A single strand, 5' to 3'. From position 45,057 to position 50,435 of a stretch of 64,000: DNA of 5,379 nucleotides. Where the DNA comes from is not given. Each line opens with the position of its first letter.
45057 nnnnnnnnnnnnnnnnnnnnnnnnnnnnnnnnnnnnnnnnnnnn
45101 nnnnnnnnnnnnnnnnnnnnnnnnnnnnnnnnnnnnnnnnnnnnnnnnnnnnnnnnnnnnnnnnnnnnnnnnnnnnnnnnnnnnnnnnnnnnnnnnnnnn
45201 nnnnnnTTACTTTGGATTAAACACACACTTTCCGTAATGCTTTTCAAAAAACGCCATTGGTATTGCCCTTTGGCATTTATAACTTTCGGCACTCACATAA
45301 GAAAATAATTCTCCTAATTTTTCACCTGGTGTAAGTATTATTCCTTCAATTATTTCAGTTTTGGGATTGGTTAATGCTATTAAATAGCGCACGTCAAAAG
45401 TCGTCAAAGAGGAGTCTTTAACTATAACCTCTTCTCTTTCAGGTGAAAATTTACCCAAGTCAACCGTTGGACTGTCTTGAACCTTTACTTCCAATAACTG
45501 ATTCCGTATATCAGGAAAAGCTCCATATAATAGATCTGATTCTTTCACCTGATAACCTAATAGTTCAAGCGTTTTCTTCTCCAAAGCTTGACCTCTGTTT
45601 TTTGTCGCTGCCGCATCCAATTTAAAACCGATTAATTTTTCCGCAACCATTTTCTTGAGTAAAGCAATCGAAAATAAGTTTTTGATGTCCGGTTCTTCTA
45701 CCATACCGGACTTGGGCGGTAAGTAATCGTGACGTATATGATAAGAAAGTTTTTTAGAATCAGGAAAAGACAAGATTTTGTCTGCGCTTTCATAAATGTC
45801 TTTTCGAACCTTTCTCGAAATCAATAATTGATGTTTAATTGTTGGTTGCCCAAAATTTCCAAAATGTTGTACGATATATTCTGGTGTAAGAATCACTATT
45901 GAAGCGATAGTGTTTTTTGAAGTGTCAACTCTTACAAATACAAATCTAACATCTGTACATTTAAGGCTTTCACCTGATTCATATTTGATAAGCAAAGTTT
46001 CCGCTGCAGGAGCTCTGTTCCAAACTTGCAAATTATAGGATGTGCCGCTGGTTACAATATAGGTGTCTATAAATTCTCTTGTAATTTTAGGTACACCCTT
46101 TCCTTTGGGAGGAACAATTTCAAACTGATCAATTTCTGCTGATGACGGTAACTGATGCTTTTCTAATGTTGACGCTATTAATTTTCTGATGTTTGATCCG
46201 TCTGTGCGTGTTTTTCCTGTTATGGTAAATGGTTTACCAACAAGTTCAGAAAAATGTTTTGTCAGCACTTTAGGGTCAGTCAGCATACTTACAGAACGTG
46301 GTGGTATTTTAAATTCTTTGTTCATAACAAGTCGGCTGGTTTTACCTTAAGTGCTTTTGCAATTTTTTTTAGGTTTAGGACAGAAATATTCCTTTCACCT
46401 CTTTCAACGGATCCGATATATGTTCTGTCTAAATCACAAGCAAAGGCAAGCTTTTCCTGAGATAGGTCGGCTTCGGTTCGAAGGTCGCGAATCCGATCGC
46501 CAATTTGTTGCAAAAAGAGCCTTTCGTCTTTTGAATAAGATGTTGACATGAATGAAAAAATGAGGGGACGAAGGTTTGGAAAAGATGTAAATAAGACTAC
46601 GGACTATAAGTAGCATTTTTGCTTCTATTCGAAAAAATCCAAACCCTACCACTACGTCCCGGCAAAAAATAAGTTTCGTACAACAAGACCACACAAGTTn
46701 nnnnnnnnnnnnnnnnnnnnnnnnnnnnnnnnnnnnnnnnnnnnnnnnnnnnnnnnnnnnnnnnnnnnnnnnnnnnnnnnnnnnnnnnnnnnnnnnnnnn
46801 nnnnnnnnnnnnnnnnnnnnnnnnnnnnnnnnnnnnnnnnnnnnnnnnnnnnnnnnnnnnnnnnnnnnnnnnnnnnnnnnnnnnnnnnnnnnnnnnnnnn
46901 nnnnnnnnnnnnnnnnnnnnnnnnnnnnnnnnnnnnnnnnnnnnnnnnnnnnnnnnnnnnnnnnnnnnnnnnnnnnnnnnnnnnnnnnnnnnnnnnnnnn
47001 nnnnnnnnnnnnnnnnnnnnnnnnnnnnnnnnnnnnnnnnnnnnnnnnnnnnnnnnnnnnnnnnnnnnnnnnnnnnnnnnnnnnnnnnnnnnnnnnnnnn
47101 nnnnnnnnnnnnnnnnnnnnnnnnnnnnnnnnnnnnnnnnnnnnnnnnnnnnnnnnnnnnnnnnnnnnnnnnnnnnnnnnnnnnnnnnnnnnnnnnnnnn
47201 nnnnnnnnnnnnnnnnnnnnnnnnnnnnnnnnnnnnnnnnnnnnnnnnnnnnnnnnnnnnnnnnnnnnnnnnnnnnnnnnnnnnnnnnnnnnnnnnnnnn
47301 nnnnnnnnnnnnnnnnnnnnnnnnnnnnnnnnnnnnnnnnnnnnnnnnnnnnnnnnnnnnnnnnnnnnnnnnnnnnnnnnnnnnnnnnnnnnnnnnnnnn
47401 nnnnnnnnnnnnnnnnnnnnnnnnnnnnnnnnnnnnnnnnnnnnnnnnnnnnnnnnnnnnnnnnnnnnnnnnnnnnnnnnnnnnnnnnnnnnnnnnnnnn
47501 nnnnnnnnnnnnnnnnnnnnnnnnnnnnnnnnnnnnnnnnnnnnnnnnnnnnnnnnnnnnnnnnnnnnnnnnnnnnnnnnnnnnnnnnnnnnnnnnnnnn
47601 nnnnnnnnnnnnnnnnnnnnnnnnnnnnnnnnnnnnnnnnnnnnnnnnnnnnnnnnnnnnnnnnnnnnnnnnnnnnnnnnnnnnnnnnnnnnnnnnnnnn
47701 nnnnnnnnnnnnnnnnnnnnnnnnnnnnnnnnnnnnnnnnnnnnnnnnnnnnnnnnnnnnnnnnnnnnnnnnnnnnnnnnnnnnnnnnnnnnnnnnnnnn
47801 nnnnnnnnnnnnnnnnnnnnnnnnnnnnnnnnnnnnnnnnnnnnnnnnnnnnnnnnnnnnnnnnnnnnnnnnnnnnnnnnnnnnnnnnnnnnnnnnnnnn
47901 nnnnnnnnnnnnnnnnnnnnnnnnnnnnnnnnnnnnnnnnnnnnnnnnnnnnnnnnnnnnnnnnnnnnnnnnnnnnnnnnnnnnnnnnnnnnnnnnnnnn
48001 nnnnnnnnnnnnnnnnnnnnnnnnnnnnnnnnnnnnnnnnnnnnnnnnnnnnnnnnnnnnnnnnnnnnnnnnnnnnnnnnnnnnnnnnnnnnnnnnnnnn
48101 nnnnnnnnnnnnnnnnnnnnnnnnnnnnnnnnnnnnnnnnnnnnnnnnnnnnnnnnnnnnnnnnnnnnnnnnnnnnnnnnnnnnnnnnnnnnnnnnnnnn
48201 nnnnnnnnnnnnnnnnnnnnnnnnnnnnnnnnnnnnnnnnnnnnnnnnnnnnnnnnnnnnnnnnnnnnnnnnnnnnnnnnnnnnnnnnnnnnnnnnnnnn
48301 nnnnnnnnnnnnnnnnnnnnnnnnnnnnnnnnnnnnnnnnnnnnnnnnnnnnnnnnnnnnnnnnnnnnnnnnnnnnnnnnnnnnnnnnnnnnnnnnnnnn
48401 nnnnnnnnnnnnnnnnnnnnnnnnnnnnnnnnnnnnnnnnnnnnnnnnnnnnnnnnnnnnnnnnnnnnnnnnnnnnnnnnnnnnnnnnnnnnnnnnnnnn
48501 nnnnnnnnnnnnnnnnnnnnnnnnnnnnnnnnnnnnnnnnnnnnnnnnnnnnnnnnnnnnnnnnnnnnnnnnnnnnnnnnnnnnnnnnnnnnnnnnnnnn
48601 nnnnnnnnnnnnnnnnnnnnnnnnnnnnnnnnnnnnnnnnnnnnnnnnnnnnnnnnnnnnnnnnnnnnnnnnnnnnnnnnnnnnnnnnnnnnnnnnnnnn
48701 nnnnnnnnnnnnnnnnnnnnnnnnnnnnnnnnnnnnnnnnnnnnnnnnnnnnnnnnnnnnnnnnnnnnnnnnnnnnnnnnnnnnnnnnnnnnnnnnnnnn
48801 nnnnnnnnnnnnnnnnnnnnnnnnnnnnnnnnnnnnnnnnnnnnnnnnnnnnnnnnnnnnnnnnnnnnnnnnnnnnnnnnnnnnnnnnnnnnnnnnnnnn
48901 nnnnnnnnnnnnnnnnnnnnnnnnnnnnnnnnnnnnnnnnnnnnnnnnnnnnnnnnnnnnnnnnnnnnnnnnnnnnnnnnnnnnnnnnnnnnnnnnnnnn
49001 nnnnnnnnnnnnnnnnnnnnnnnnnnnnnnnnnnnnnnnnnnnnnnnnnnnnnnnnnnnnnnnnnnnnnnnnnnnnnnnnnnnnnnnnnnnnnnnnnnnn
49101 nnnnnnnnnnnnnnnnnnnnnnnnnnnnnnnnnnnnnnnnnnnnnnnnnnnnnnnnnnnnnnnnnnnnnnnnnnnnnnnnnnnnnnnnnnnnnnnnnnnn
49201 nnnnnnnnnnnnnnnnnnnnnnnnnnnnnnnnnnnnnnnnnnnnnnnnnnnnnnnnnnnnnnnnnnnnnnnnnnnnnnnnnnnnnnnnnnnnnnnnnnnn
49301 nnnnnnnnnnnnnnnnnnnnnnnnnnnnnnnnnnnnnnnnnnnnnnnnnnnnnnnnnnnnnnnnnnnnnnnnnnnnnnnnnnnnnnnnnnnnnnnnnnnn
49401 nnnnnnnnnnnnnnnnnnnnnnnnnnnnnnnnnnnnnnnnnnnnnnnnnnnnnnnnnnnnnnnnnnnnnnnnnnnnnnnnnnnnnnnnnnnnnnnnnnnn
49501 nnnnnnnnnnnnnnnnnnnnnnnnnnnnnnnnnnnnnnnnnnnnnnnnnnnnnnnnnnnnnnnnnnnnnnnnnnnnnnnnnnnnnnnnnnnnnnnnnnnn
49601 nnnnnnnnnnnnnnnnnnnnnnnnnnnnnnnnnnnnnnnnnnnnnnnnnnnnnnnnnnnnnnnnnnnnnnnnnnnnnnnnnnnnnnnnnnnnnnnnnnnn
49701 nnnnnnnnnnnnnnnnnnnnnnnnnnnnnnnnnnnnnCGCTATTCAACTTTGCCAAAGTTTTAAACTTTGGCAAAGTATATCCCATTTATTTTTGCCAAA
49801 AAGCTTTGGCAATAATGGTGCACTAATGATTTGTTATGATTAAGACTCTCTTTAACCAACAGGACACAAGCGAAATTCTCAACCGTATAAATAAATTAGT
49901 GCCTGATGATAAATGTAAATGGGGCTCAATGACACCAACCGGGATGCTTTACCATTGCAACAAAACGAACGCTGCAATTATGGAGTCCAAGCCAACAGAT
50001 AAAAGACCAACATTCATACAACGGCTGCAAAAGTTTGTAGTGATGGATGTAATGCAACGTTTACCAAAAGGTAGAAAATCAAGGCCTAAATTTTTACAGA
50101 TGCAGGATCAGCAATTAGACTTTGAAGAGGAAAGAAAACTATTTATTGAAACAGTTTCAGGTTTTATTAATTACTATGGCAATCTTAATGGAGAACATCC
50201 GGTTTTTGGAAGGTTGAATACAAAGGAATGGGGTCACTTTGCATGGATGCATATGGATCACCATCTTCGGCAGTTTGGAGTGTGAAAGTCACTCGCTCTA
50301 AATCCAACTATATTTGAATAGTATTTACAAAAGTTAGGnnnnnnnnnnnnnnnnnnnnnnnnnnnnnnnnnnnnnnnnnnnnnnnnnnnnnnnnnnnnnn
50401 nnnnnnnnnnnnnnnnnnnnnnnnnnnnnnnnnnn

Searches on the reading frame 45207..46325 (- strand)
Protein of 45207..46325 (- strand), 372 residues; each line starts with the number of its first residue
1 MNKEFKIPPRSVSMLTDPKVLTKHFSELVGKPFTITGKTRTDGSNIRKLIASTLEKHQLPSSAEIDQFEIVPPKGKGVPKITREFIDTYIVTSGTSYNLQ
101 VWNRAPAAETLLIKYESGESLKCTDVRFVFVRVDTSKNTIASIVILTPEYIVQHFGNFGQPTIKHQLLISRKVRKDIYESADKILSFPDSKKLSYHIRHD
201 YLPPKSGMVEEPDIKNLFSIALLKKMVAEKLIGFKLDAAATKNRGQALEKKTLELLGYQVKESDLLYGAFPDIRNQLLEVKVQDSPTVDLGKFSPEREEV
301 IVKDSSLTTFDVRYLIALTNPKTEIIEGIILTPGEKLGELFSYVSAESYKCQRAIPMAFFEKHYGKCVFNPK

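Call 3: search_protein_families(library=pfam, proteins=[window:45207-46325:-], max_evalue=1)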
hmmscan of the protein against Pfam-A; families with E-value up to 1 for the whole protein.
window:45207-46325:- (372 aa): 0 families

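Call 5: search_protein_families(library=padloc, proteins=[window:45207-46325:-], max_evalue=1)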
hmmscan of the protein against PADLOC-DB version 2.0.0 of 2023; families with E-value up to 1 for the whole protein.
window:45207-46325:- (372 aa): 1 family
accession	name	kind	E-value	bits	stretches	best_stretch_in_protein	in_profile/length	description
PDLC03565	REase_II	-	8.5e-18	62.5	2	79-337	94-332/359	Type II restriction enzyme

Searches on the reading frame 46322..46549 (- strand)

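Call 3: search_protein_families(library=pfam, proteins=[window:46322-46549:-], max_evalue=1)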
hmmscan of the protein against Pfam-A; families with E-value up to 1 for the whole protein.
window:46322-46549:- (75 aa): 4 families
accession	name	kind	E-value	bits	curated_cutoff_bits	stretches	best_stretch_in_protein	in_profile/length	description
PF01381.28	HTH_3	-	7.1e-16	58.4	23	1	20-74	1-55/55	Helix-turn-helix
PF13560.12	HTH_31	-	5e-09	36.8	27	1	15-73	1-60/64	Helix-turn-helix domain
PF13443.12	HTH_26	-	4e-05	24.2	22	1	19-75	1-58/63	Cro/C1-type HTH DNA-binding domain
PF12844.13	HTH_19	-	4e-05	23.9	30.2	1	17-75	1-59/64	Helix-turn-helix domain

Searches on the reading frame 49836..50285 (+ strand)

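Call 49: search_protein_families(library=pfam, proteins=[window:49836-50285:+], max_evalue=0.001)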
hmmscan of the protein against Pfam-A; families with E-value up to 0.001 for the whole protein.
window:49836-50285:+ (149 aa): 1 family
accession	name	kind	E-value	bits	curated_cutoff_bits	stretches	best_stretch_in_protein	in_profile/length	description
PF07606.16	DUF1569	-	1e-11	45.6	21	1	10-147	11-149/152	Protein of unknown function (DUF1569)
